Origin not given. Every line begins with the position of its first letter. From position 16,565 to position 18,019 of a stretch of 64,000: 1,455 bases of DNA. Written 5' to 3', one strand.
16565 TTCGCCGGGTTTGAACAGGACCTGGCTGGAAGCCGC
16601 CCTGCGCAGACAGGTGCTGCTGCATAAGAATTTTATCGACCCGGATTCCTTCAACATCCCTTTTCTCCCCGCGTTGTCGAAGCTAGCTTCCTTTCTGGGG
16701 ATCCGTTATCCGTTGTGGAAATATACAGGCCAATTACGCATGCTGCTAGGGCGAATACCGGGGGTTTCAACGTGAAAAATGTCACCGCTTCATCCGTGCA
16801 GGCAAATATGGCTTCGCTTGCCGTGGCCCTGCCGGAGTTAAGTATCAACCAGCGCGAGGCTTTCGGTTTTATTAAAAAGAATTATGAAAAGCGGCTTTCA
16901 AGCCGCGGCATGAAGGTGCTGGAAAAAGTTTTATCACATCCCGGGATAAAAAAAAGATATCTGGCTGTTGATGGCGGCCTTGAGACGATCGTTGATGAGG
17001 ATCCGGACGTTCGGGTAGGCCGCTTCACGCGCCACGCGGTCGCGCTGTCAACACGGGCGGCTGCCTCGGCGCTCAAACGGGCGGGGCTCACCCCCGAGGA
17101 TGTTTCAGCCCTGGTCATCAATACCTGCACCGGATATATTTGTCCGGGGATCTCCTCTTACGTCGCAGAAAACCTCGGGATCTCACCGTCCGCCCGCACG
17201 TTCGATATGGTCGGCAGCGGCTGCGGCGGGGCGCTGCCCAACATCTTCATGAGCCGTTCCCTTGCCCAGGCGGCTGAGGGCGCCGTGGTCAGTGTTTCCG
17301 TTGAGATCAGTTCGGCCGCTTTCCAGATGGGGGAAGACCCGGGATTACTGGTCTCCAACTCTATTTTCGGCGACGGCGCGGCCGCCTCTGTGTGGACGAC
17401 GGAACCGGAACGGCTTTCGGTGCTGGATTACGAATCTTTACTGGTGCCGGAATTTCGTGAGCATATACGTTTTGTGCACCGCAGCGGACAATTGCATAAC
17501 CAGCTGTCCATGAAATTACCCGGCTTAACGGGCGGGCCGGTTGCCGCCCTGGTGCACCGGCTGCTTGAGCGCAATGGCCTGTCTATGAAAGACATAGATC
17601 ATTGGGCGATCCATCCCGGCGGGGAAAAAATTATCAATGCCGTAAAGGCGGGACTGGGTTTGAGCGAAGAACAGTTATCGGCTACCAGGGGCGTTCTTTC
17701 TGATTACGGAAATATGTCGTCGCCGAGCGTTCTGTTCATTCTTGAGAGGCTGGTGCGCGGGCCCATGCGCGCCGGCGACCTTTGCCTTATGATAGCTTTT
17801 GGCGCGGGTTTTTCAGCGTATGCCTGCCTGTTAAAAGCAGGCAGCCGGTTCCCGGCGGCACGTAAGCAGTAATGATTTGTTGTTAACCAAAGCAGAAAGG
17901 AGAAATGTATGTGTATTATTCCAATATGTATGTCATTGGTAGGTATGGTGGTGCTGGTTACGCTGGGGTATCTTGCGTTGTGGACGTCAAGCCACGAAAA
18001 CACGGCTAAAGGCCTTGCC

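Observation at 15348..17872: Cobalamin-type radical SAM enzyme translationally coupled to a type III polyketide synthase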

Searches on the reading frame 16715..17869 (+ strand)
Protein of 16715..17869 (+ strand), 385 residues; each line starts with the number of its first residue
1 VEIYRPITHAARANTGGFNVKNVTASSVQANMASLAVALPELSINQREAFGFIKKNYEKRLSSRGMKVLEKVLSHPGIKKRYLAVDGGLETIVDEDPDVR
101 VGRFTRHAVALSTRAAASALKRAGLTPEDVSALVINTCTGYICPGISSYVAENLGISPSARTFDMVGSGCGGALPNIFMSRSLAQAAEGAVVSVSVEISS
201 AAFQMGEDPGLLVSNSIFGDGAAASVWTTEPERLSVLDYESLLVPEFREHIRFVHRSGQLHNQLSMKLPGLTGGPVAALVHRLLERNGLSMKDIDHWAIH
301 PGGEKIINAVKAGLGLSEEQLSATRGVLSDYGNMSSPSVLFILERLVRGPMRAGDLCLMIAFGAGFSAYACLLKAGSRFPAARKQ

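Call 3: search_protein_families(library=pfam, proteins=[window:16715-17869:+], max_evalue=0.01)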
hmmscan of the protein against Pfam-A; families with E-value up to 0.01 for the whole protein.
window:16715-17869:+ (385 aa): 5 families
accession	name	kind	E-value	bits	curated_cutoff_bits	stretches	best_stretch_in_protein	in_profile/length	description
PF08541.16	ACP_syn_III_C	-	3.2e-20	72.5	26.6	1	284-374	1-89/90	3-Oxoacyl-[acyl-carrier-protein (ACP)] synthase III C terminal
PF02797.21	Chal_sti_synt_C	-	2.6e-19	70.1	27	1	244-374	10-148/151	Chalcone and stilbene synthases, C-terminal domain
PF00195.25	Chal_sti_synt_N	-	6.2e-14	52.4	27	1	21-231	5-225/225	Chalcone and stilbene synthases, N-terminal domain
PF08392.18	FAE1_CUT1_RppA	-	6.5e-13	49.1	27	1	58-233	37-209/290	FAE1/Type III polyketide synthase-like protein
PF02803.24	Thiolase_C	-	0.0072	16.4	27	0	271-320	20-68/123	Thiolase, C-terminal domain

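Call 4: search_protein_families(library=ncbifam, proteins=[window:16715-17869:+], max_evalue=0.01)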
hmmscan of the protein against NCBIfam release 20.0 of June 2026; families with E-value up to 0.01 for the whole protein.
window:16715-17869:+ (385 aa): 16 families
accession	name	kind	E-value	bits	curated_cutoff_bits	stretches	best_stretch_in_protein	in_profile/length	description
NF042429.2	DHPHCoAsyn_DpgA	equivalog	1.2e-52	179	425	1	70-371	30-346/350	3,5-dihydroxyphenylacetyl-CoA synthase DpgA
NF006829.0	PRK09352.1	subfamily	6.6e-25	87.8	249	1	107-374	52-320/322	beta-ketoacyl-ACP synthase 3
TIGR00747.1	fabH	subfamily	2.1e-22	79.7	292.1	1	108-374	51-321/322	beta-ketoacyl-ACP synthase III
NF005703.0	PRK07515.1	equivalog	8.1e-16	57.9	304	1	76-374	62-371/373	beta-ketoacyl-ACP synthase III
NF005541.0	PRK07204.1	equivalog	1.3e-15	57.6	402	2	110-236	54-178/329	beta-ketoacyl-ACP synthase III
NF004623.0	PRK05963.1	equivalog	2.3e-15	56.7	437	2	281-374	236-327/328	beta-ketoacyl-ACP synthase III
NF003274.0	PRK04262.1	equivalog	6.8e-13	48.4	244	1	106-372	49-305/347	hydroxymethylglutaryl-CoA synthase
NF006720.0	PRK09258.1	equivalog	1.3e-10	41.2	285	1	109-177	62-130/338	3-oxoacyl-ACP synthase III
NF005308.0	PRK06840.1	equivalog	1.6e-10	40.5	315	2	278-374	241-334/339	3-oxoacyl-ACP synthase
NF009519.0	PRK12880.1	equivalog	4.2e-09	36.2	436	1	109-227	61-175/353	beta-ketoacyl-ACP synthase III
TIGR00748.1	HMG_CoA_syn_Arc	equivalog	2.2e-06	27.2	353.35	1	106-370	48-302/345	hydroxymethylglutaryl-CoA synthase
NF004811.0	PRK06158.1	subfamily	0.00023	20.2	421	1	107-168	27-85/384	acetyl-CoA acetyltransferase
TIGR01835.1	HMG-CoA-S_prok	equivalog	0.0027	16.5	360.35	1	99-201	40-141/382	hydroxymethylglutaryl-CoA synthase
NF005494.0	PRK07108.1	equivalog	0.0032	16.4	615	0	274-327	291-343/392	acetyl-CoA C-acyltransferase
TIGR04198.1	paramyx_RNAcap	equivalog_domain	0.0051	14.9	185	1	32-97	256-316/938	mRNA capping enzyme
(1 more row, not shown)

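Call 15: find_homologous_proteins(query=window:16775-17869:+)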
Query window:16775-17869:+ (365 aa): 2224 proteins with E <= 0.001 among 8000 candidates; the best 120 are listed.
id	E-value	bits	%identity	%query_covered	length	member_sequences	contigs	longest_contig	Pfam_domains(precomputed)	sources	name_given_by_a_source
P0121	5.5e-214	728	93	97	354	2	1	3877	PF02797.22,PF08541.17,PF08392.19,PF00195.26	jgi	jgi:predicted naringenin-chalcone synthase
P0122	2.9e-153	528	68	96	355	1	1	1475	PF02797.22,PF08541.17,PF08392.19,PF00195.26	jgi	jgi:predicted naringenin-chalcone synthase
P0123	7.7e-135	467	62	95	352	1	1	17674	PF02797.22,PF08541.17,PF08392.19,PF00195.26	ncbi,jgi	jgi:alkylresorcinol/alkylpyrone synthase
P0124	6.3e-118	412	55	95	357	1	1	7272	PF02797.22,PF08545.17,PF08541.17,PF08392.19,PF00195.26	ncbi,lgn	-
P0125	6.2e-116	405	54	94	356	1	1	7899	PF02797.22,PF08545.17,PF08541.17,PF08392.19,PF00195.26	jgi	jgi:predicted naringenin-chalcone synthase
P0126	1.3e-114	401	52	95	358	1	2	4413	PF02797.22,PF08545.17,PF08541.17,PF08392.19,PF00195.26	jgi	jgi:predicted naringenin-chalcone synthase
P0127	5.5e-114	399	54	91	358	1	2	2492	PF02797.22,PF08545.17,PF08541.17,PF08392.19,PF00195.26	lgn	-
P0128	9.8e-114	398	53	95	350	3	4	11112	PF02797.22,PF08545.17,PF08541.17,PF08392.19,PF00195.26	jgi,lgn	-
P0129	1.6e-113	397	53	96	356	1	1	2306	PF02797.22,PF08545.17,PF08541.17,PF08392.19,PF00195.26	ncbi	-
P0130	2.1e-113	397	51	96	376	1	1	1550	PF02797.22,PF08545.17,PF08541.17,PF08392.19,PF00195.26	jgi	jgi:predicted naringenin-chalcone synthase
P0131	2.5e-113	397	57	88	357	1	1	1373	PF02797.22,PF08541.17,PF08392.19,PF00195.26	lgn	-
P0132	3.1e-113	396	51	96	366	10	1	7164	PF02797.22,PF08545.17,PF08541.17,PF08392.19,PF00195.26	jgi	jgi:predicted naringenin-chalcone synthase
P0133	3.4e-113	396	53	95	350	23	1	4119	PF02797.22,PF08541.17,PF08392.19,PF00195.26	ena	-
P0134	4.4e-113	396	54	95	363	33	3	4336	PF02797.22,PF08541.17,PF08392.19,PF00195.26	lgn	-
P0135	5.6e-113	396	53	95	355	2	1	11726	PF02797.22,PF08545.17,PF08541.17,PF08392.19,PF00195.26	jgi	jgi:predicted naringenin-chalcone synthase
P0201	1.6e-109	384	51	95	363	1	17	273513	PF02797.22,PF08541.17,PF08392.19,PF00195.26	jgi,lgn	-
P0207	1.8e-109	384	51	97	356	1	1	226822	PF02797.22,PF08545.17,PF08541.17,PF08392.19,PF00195.26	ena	-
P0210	2.3e-109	384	50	95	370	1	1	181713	PF02797.22,PF08541.17,PF08392.19,PF00195.26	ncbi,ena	-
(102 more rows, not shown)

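Call 29: search_solved_structures(query=window:16808-17869:+, max_evalue=1e-10, show_alignments=3)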
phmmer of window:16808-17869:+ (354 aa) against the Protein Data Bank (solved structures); distinct sequences matched with E-value up to 1e-10: 117 (the best 60 are shown).
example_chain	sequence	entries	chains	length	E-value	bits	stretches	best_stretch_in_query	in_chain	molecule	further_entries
4b0n_A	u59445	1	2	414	1.2e-35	126.3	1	66-317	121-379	POLYKETIDE SYNTHASE III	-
1ted_A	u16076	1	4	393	1.8e-32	116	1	69-336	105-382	pks18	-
1tee_A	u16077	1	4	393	2.4e-32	115.6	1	69-336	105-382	pks18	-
4jao_D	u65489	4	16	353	2.7e-30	108.8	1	73-342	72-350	Alpha-pyrone synthesis polyketide synthase-like Pks11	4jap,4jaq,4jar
3oit_A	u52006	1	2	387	4e-30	108.2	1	39-346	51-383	Os07g0271500 protein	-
3ale_A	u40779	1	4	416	5.4e-30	107.8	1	38-346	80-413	Os07g0271500 protein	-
4jat_A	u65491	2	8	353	5.8e-29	104.4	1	73-342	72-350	Alpha-pyrone synthesis polyketide synthase-like Pks11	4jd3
7cb3_A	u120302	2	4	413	1.1e-28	103.5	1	69-325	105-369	Chalcone/stilbene synthase | Chalcone synthase-like protein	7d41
7bur_A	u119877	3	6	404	1.8e-27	99.5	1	75-320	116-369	Chalcone synthase 1 | Chalcone synthase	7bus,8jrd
3awj_A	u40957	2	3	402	3e-27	98.8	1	75-318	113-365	Chalcone synthase-like polyketide synthase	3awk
6dx7_A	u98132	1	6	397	3.6e-27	98.5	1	44-327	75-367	Chalcone synthase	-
9jl6_A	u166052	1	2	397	3.7e-27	98.5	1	44-327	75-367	Chalcone synthase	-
9kah_A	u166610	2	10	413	4.2e-27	98.3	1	44-327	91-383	Chalcone synthase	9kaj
1ee0_A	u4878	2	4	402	7e-27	97.6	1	41-324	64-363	2-PYRONE SYNTHASE | PYRONE SYNTHASE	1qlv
1i8b_A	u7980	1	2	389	8.1e-27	97.4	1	76-317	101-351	CHALCONE SYNTHASE 2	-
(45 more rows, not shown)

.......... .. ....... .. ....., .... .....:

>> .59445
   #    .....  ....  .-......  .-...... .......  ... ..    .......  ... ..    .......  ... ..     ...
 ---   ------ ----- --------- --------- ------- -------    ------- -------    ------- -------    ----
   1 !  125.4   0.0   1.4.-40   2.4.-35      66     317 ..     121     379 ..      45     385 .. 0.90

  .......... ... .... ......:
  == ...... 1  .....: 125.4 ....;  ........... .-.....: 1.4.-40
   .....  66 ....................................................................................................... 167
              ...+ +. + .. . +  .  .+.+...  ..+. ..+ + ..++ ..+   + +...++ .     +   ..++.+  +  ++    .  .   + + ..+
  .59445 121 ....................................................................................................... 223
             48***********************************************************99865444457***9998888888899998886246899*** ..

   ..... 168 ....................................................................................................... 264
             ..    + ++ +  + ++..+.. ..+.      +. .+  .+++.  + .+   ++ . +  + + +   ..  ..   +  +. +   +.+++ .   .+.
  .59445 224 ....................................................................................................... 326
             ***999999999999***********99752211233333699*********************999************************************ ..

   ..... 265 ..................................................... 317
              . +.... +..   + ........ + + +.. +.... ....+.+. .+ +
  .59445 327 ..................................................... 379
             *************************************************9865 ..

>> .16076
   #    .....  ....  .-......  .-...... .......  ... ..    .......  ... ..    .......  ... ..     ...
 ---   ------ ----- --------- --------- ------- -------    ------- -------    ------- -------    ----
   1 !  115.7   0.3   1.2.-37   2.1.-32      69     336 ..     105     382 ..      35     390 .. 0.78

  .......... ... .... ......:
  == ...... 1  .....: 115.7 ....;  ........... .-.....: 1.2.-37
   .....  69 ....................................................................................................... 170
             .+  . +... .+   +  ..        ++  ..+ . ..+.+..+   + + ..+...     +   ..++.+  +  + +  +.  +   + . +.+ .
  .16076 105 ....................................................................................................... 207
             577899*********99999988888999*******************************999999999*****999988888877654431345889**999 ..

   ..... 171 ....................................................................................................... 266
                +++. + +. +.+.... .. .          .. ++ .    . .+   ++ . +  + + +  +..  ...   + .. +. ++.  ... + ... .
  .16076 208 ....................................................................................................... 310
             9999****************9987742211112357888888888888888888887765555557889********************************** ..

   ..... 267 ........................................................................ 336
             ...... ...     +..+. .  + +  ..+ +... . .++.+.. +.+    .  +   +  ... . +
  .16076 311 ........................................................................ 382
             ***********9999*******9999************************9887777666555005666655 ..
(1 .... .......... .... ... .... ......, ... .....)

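Call 35: find_encoding_contigs(protein=P0207, flank=6000, max_places=1)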
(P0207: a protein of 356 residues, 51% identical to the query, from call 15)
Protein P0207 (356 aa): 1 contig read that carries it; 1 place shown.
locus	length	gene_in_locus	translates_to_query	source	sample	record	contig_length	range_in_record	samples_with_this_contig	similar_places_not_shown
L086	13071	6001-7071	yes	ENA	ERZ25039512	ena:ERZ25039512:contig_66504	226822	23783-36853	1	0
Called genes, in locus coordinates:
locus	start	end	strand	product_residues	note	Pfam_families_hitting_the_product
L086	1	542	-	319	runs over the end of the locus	PF02790:COX2_TM, PF00116:COX2, PF00034:Cytochrom_C, PF13442:Cytochrome_CBB3 (weak)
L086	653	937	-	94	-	PF03626:COX4_pro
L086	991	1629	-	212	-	PF00510:COX3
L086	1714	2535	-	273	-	PF00115:COX1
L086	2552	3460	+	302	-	-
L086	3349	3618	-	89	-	-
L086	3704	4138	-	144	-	PF02630:SCO1-SenC (weak)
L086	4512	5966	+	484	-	PF02310:B12-binding, PF04055:Radical_SAM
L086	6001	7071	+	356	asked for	PF00195:Chal_sti_synt_N, PF08392:FAE1_CUT1_RppA, PF08545:ACP_syn_III (faint), PF02797:Chal_sti_synt_C, PF08541:ACP_syn_III_C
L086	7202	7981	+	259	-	PF18978:DUF5714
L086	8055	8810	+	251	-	PF13487:HD_5, PF01966:HD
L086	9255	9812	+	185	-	-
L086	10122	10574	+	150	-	PF00571:CBS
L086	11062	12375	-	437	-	PF00817:IMS, PF11798:IMS_HHH (weak), PF11799:IMS_C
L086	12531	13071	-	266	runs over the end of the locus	PF13183:Fer4_8 (faint), PF13187:Fer4_9 (faint), PF00037:Fer4 (weak), PF12797:Fer4_2 (faint), PF12837:Fer4_6 (faint), PF13237:Fer4_10 (weak), PF12838:Fer4_7 (weak), PF13484:Fer4_16 (faint)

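Call 36: find_encoding_contigs(protein=P0210, flank=6000, max_places=1)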
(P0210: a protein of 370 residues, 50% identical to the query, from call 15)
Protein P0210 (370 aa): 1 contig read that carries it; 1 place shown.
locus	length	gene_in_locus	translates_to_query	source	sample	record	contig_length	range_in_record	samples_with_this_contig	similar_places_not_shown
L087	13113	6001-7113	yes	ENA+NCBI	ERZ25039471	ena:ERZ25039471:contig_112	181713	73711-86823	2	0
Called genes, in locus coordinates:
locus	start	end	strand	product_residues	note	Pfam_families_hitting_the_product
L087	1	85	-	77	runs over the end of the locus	-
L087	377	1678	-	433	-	PF13439:Glyco_transf_4, PF13579:Glyco_trans_4_4 (faint), PF00534:Glycos_transf_1, PF13692:Glyco_trans_1_4, PF20706:GT4-conflict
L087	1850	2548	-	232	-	PF01814:Hemerythrin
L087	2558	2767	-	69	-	PF10967:DUF2769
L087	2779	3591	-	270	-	PF01738:DLH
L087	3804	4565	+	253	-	-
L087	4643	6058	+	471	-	PF02310:B12-binding, PF04055:Radical_SAM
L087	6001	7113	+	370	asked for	PF00195:Chal_sti_synt_N, PF08392:FAE1_CUT1_RppA, PF02797:Chal_sti_synt_C, PF08541:ACP_syn_III_C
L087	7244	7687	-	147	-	PF00210:Ferritin, PF02915:Rubrerythrin (faint), PF13668:Ferritin_2 (faint)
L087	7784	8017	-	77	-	PF00301:Rubredoxin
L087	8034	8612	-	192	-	PF00072:Response_reg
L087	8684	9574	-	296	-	PF13353:Fer4_12 (weak), PF04055:Radical_SAM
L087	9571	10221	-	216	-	PF00156:Pribosyltran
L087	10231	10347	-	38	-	-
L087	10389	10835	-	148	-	PF00011:HSP20, PF17886:ArsA_HSP20 (weak)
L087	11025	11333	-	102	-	PF00072:Response_reg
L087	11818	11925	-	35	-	-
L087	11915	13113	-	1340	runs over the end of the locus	PF17159:MASE3, PF08448:PAS_4, PF08447:PAS_3, PF13426:PAS_9, PF08448:PAS_4, PF01590:GAF, PF13185:GAF_2, PF13492:GAF_3, +12 more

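Call 37: find_encoding_contigs(protein=P0201, flank=6000, max_places=1)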
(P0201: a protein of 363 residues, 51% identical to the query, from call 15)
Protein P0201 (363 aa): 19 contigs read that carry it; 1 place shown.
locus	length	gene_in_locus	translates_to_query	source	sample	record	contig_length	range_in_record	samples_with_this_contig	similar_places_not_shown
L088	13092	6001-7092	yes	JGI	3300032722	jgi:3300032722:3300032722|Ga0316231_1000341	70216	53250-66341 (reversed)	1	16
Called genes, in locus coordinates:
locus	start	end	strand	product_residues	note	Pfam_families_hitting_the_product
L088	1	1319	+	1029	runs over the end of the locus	PF04851:ResIII, PF00270:DEAD (weak)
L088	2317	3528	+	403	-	PF01266:DAO (faint), PF01494:FAD_binding_3, PF03486:HI0933_like (faint)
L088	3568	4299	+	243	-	PF05175:MTS (weak), PF13649:Methyltransf_25, PF13847:Methyltransf_31, PF08241:Methyltransf_11, PF08242:Methyltransf_12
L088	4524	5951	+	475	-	PF02310:B12-binding, PF04055:Radical_SAM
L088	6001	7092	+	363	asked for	PF00195:Chal_sti_synt_N, PF08392:FAE1_CUT1_RppA, PF02797:Chal_sti_synt_C, PF08541:ACP_syn_III_C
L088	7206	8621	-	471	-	PF02310:B12-binding, PF04055:Radical_SAM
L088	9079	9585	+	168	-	PF13690:CheX, PF04509:CheC (weak)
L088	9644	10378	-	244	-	PF00005:ABC_tran, PF13304:AAA_21 (faint), PF12399:BCA_ABC_TP_C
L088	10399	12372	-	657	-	PF02653:BPD_transp_2, PF00005:ABC_tran, PF13304:AAA_21 (faint), PF12399:BCA_ABC_TP_C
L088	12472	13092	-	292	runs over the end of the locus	PF02653:BPD_transp_2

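Call 39: search_protein_families(library=pfam, proteins=[L088:2317-3525:+, L088:3568-4296:+, L088:7206-8618:-, L087:3804-4562:+, L086:7202-7978:+], max_evalue=0.001)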
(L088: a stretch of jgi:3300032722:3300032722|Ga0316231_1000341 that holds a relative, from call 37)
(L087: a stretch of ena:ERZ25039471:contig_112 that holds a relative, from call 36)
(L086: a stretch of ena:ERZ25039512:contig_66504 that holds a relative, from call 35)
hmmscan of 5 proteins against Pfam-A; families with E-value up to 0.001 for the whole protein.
L088:2317-3525:+ (403 aa): 8 families
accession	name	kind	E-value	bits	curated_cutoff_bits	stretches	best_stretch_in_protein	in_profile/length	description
PF01494.25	FAD_binding_3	-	7.1e-47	160.8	22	1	8-341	3-348/349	FAD binding domain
PF01266.30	DAO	-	6.3e-06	26.4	27.9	1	8-59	1-55/353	FAD dependent oxidoreductase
PF03486.20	HI0933_like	-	1.2e-05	25.3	50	1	8-39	2-33/244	HI0933-like protein Rossmann domain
PF12831.13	FAD_oxidored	-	2.8e-05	24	27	1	8-41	1-34/416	FAD dependent oxidoreductase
PF00890.30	FAD_binding_2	-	5.7e-05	22.9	20.4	1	8-43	1-36/414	FAD binding domain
PF13450.12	NAD_binding_8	-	6.2e-05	23.6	21.9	1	11-38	1-28/68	NAD(P)-binding Rossmann-like domain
PF07992.20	Pyr_redox_2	-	7e-05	22.8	26.1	1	8-171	2-114/291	Pyridine nucleotide-disulphide oxidoreductase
PF01946.23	Thi4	-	0.00047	19.9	26.2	1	6-37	17-49/235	Thi4 family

L088:3568-4296:+ (243 aa): 7 families
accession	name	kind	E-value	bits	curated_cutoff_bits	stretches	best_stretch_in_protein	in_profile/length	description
PF13649.12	Methyltransf_25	-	1e-11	45.8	27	1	70-159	2-89/97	Methyltransferase domain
PF08241.18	Methyltransf_11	-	2.7e-09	38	21.2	1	70-149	1-75/95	Methyltransferase domain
PF13847.12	Methyltransf_31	-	1.3e-08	35.1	27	1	68-150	6-90/145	Methyltransferase domain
PF08242.18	Methyltransf_12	-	1.5e-08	35.7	30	1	70-158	1-87/98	Methyltransferase domain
PF05175.20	MTS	-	2.1e-06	27.9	23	1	67-149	33-113/170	Methyltransferase small domain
PF13489.12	Methyltransf_23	-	0.00012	22.3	27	1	68-147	25-94/164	Methyltransferase domain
PF01209.24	Ubie_methyltran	-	0.00045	20.1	20.1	1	37-130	20-111/233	ubiE/COQ5 methyltransferase family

L088:7206-8618:- (470 aa): 2 families
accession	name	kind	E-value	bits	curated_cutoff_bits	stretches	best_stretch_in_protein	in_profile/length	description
PF02310.24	B12-binding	-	4.5e-16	59.2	32.1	1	20-131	12-121/121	B12 binding domain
PF04055.27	Radical_SAM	-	2.9e-14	54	29.5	1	191-354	1-164/166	Radical SAM superfamily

L087:3804-4562:+ (253 aa): 0 families

L086:7202-7978:+ (259 aa): 1 family
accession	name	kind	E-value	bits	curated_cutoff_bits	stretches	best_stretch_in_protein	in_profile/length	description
PF18978.5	DUF5714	-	2.1e-46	158.1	26.2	1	60-238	1-173/173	Family of unknown function (DUF5714)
